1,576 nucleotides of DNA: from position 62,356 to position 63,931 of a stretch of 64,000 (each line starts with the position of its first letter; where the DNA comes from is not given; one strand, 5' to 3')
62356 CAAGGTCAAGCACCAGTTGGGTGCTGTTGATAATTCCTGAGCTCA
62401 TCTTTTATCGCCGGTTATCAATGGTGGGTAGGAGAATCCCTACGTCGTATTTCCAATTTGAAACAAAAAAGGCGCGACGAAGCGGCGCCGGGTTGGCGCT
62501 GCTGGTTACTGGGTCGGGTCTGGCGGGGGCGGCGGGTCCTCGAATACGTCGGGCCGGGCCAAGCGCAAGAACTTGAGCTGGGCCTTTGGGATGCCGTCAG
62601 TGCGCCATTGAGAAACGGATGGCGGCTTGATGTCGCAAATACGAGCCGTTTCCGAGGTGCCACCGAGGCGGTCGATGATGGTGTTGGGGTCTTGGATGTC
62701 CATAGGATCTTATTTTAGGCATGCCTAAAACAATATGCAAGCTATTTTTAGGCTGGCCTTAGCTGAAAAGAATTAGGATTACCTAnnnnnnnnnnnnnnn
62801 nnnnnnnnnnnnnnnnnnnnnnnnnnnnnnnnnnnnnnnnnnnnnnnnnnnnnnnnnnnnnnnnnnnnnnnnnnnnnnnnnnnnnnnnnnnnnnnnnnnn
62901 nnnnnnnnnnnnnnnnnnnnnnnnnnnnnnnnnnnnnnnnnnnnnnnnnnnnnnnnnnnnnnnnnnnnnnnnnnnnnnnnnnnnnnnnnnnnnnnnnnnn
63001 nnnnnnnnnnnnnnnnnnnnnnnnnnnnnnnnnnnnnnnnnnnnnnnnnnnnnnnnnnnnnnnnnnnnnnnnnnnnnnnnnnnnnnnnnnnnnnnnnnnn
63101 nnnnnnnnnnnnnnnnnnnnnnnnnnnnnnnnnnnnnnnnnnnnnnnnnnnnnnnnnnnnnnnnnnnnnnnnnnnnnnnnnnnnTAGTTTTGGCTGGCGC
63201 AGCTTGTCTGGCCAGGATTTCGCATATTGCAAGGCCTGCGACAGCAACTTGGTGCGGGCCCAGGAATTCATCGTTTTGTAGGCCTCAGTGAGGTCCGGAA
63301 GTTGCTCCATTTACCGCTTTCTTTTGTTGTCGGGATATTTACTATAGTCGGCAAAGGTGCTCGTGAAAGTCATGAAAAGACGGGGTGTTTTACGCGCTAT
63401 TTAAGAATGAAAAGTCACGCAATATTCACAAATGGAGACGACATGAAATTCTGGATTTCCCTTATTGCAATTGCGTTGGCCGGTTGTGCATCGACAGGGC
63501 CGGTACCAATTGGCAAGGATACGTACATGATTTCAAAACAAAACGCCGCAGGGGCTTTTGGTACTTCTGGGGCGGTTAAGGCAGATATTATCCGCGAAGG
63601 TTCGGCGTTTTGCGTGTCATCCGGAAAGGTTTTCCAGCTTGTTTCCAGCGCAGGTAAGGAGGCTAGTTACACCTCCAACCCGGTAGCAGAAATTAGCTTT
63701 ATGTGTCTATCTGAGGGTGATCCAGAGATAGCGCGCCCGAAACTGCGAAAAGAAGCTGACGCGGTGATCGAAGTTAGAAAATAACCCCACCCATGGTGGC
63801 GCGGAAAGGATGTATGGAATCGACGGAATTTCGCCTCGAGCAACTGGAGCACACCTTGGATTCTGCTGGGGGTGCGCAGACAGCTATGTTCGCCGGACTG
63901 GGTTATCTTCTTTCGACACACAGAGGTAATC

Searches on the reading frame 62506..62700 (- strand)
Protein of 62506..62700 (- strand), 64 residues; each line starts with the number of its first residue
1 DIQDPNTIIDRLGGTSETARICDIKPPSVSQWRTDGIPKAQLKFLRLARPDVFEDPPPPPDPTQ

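Call 95: search_protein_families(library=pfam, proteins=[window:62506-62700:-], max_evalue=0.001)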
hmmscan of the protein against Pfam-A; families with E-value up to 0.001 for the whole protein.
window:62506-62700:- (64 aa): 2 families
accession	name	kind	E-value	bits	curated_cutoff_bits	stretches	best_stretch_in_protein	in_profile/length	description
PF14549.12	P22_Cro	-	3.4e-05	23.9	30.2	1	5-39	2-35/60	DNA-binding transcriptional regulator Cro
PF15943.11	YdaS_toxin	-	0.00058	20.1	30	0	8-38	4-36/65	Bacterial toxin YdaS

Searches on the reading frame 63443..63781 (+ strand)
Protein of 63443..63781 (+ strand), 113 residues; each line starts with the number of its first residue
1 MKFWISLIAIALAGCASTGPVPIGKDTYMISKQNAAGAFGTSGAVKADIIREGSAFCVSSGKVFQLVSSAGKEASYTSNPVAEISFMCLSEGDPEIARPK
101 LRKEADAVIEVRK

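Call 7: search_protein_families(library=pfam, proteins=[window:63443-63781:+], max_evalue=0.1)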
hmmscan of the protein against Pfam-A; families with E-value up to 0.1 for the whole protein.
window:63443-63781:+ (113 aa): 0 families

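Call 22: search_protein_families(library=phrogs, proteins=[window:63443-63781:+], max_evalue=0.01)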
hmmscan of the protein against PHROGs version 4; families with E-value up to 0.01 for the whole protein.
window:63443-63781:+ (113 aa): 0 families

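Call 23: search_protein_families(library=ncbifam, proteins=[window:63443-63781:+], max_evalue=0.1)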
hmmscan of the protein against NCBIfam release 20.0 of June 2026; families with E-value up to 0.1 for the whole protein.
window:63443-63781:+ (113 aa): 1 family
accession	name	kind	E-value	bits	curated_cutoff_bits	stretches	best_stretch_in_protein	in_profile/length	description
NF046038.1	NGK_0946_fam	subfamily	0.014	15.8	45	1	5-33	7-34/102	NGK_0946 family protein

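Call 24: search_protein_families(library=padloc, proteins=[window:63443-63781:+], max_evalue=0.1)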
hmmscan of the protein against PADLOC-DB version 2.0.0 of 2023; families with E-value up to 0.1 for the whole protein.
window:63443-63781:+ (113 aa): 0 families

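Call 36: find_homologous_proteins(query=window:63443-63781:+)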
Query window:63443-63781:+ (113 aa): 25 proteins with E <= 0.001 among 34 candidates. Only proteins of 62 to 198 residues were searched: fused or split forms outside these lengths cannot appear, so this answer is no evidence that the protein stands alone or is whole; lengths 'longer' or 'shorter' looks for them.
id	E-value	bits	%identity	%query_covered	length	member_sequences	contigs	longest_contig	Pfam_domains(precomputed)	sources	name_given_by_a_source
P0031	2.2e-65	235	100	100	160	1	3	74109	-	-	-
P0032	6.7e-50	186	77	100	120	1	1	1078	-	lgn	-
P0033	8.7e-45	169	71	100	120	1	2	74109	-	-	-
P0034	4.5e-35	138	63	95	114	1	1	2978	-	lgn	-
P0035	8.4e-34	134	63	96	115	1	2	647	-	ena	-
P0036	6.2e-33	131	58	100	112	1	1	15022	-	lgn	-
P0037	2.0e-32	130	58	98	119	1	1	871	-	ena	-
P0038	3.3e-32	129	60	96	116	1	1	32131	-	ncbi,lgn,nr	ncbi:MAG: hypothetical protein Q8O38_09990 [Sulfurimicrobium sp.]|nr:hypothetical protein [Sulfurimi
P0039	1.7e-31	127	56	98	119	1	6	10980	-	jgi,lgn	jgi:hypothetical protein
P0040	1.7e-30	123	56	98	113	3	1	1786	-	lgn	-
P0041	1.3e-29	120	56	100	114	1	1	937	-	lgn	-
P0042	2.3e-29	120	54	99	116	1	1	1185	-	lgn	-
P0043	9.7e-28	114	54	100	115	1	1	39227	-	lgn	-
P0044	8.8e-27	111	53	98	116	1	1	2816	-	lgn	-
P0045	1.6e-25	107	54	100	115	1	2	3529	-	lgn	-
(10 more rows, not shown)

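Call 38: find_encoding_contigs(protein=P0032, flank=4000, max_places=4)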
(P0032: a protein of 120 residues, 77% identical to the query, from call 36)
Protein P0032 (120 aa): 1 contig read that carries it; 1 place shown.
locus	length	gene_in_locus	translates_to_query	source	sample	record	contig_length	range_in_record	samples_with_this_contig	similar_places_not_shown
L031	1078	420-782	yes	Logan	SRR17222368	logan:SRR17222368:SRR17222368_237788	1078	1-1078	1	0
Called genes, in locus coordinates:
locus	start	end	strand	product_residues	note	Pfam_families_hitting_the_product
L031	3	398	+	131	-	?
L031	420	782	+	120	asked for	-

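Call 39: find_encoding_contigs(protein=P0038, flank=5000, max_places=3)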
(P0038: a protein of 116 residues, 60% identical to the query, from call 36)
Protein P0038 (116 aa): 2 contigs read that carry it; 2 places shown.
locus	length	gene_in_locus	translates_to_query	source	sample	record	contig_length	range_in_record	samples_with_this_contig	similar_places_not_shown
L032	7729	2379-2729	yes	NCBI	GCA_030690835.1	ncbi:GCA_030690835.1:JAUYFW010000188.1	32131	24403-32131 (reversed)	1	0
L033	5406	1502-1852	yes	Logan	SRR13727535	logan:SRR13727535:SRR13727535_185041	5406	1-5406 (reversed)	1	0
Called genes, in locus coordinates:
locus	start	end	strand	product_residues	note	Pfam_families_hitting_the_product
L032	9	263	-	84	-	PF07927:HicA_toxin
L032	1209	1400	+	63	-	-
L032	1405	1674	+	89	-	-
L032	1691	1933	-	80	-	-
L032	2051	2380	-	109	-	PF13560:HTH_31, PF12844:HTH_19, PF01381:HTH_3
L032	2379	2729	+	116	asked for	-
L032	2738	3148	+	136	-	-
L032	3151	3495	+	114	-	-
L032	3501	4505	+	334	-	-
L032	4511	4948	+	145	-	-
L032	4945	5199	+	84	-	-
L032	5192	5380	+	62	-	-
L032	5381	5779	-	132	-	-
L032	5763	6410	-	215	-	-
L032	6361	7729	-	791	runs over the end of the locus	PF08707:PriCT_2 (faint), PF13362:Toprim_3 (weak), PF13481:AAA_25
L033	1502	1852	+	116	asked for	-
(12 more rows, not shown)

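Call 40: find_encoding_contigs(protein=P0043, flank=5000, max_places=3)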
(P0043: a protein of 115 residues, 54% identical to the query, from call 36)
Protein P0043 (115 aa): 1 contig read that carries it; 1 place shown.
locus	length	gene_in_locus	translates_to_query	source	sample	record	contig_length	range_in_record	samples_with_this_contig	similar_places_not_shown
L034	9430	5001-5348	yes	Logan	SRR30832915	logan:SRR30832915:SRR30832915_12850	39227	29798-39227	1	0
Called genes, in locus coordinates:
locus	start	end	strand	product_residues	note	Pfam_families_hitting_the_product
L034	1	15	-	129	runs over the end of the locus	-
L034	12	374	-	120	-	PF11753:DUF3310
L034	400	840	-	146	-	-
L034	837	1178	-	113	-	-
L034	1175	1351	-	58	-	-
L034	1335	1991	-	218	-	-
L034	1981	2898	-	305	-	-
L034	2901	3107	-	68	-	-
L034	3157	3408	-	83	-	-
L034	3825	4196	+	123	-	PF01381:HTH_3 (faint)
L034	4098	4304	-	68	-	-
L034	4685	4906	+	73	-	-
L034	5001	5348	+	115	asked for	-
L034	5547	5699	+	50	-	-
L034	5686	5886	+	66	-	-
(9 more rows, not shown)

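Call 41: find_encoding_contigs(protein=P0036, flank=5000, max_places=3)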
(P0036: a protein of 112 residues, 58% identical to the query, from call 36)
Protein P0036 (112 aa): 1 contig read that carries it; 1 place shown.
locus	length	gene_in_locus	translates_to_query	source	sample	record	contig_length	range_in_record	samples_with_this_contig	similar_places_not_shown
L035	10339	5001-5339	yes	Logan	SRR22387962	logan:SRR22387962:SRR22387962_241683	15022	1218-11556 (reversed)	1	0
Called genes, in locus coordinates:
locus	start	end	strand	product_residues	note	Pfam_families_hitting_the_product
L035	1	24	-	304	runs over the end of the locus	PF00145:DNA_methylase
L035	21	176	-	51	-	-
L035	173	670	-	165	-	-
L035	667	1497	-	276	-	PF25213:HVO_A0261_N (faint)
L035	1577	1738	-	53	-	-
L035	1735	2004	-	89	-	-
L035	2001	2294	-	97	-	PF27050:Phage_P22_Y8K6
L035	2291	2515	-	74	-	-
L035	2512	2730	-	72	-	-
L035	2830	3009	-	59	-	-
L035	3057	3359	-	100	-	-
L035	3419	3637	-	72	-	-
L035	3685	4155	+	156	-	-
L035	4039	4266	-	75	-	-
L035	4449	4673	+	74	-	PF03869:Arc (weak)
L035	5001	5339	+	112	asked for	-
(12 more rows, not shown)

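Call 54: predict_structure(alignment_id=A3)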
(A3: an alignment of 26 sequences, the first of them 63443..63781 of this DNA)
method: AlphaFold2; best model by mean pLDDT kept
length: 113 residues; sequences in the alignment: 26
mean_pLDDT: 75.9   pTM: 0.57
mean pLDDT of the five models: 75.9, 73.2, 73.1, 72.5, 72.0
residues with pLDDT >= 90: 11; 70-90: 60; 50-70: 42; < 50: 0
segments of 3 or more residues with pLDDT < 50: none
pLDDT, mean of each block of 10 residues (from residue 1): 58 63 88 72 84 90 88 78 88 68 61 65
secondary structure, 60 per line:
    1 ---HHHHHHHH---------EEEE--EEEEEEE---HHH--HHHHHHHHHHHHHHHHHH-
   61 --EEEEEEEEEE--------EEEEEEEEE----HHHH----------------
elements in order: H4-11 E21-24 E27-33 H42-59 E63-72 E81-89 H94-97

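Call 58: fold_search(model_id=the predicted structure, library=pdb)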
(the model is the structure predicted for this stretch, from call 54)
No match with E <= 0.001 here; weaker rows may still be real.
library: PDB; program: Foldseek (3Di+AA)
matches with E <= 10: 500; with E <= 0.001: 0
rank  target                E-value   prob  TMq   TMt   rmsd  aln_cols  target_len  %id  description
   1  8fwm_AT               1.8e-01  0.35  0.31  0.22  16.7       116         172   12  Structure of tail-neck junction of Agrobacterium phage Milano (released 2023-12-06)
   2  9qb5_B                1.8e-01  0.35  0.28  0.13   8.3        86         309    9  AP2-associated protein kinase 1 (AAK1) bound to CKJB68 (released 2025-04-09)
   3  8fwm_AS               1.9e-01  0.33  0.33  0.24  17.0       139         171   11  Structure of tail-neck junction of Agrobacterium phage Milano (released 2023-12-06)
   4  9rks_F                1.9e-01  0.30  0.32  0.23  17.9       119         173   16  Agrobacterium phage 7-7-1 neck 2 + tail terminator + tail sheath + tail tube (released 2025-12-10)
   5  4y8d_A                2.0e-01  0.23  0.23  0.12  12.4        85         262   13  Crystal structure of Cyclin-G associated kinase (GAK) complexed with selective 12i inhibitor (released 2015-04-08)
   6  9fmo                  2.3e-01  0.28  0.25  0.11   8.6        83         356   16  Crystal structure of C. merolae LAMMER-like dual specificity kinase (CmLIK) kinase domain (released 2025-06-18)
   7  9qpe_F                2.3e-01  0.33  0.29  0.31   7.7        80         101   11  Hcp3-Tce1 complex from the Pseudomonas aeruginosa Type VI Secretion System (released 2026-04-08)
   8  9qb5_A                2.6e-01  0.33  0.28  0.13   8.1        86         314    9  AP2-associated protein kinase 1 (AAK1) bound to CKJB68 (released 2025-04-09)
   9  7xzr_A                3.3e-01  0.38  0.30  0.14  10.0        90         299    7  Crystal structure of TNIK-AMPPNP-thiopeptide TP15 complex (released 2022-10-26)
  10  4qda_E                3.5e-01  0.33  0.30  0.27   9.0       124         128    8  Crystal structure of mutant Thioesterase PA1618 (E64A) from Pseudomonas aeruginosa (released 2015-05-13)
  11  8fwe_AQ               3.7e-01  0.35  0.33  0.26  10.2        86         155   10  Neck structure of Agrobacterium phage Milano, C3 symmetry (released 2023-12-06)
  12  6ylx_N                3.9e-01  0.20  0.27  0.19  13.2        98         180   13  pre-60S State NE1 (TAP-Flag-Nop53) (released 2020-07-29)
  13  7xzq_A                3.9e-01  0.28  0.28  0.13  10.5        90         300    8  Crystal structure of TNIK-thiopeptide TP1 complex (released 2022-10-26)
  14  3lbe_A                4.2e-01  0.47  0.34  0.32   6.6       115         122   10  The Crystal Structure of smu.793 from Streptococcus mutans UA159 bound to acetyl CoA (released 2011-01-12)
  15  5vvr_K                4.2e-01  0.28  0.30  0.30   8.8        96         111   11  Ternary complex of RNA Pol II, transcription scaffold and Rad26 (released 2017-11-22)
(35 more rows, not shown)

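Call 63: search_protein_families(library=pfam, alignment_id=A3, max_evalue=1)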
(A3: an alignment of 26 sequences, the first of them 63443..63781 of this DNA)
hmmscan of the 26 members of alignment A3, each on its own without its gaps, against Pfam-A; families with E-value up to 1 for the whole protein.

A. member 1, window:63443-63781:+ (113 aa): 0 families

B. families by the number of members that match (of 26 scanned): 13 families
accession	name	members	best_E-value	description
PF24381.1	DUF7537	4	0.002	Family of unknown function (DUF7537)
PF08139.17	LPAM_1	4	0.029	Prokaryotic membrane lipoprotein lipid attachment site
PF09851.14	SHOCT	2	1.3e-07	Short C-terminal domain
PF05120.17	GvpG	2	0.0012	Gas vesicle protein G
PF11699.14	CENP-C_C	2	0.057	Mif2/CENP-C like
PF03856.18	SUN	1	0.011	Beta-glucosidase (SUN family)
PF22650.2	At5g48480-like_C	1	0.014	Glyoxalase At5g48480-like C-terminal domain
PF03891.20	DUF333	1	0.017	Domain of unknown function (DUF333)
PF16149.10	DUF4857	1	0.037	Domain of unknown function (DUF4857)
PF10587.14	EF-1_beta_acid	1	0.07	Eukaryotic elongation factor 1 beta central acidic region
PF06474.18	LPAM_MltD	1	0.094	MltD lipid attachment motif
PF16956.11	Porin_7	1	0.18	Putative general bacterial porin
PF23942.1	DUF7277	1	0.34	Domain of unknown function (DUF7277)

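Call 89: search_protein_families(library=phrogs, proteins=[L031:9-395:+], max_evalue=0.01)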
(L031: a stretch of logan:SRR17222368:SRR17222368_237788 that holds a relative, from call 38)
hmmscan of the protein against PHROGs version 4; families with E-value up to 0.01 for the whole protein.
L031:9-395:+ (129 aa): 0 families

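Call 93: search_protein_families(library=pfam, proteins=[L031:9-395:+], max_evalue=0.1)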
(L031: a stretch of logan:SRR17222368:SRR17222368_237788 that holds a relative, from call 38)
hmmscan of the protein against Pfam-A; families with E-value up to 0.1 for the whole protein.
L031:9-395:+ (129 aa): 1 family
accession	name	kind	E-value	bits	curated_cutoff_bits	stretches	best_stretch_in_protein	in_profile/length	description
PF01906.23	YbjQ_1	-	0.023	15.7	23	1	75-113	65-103/103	Putative heavy-metal-binding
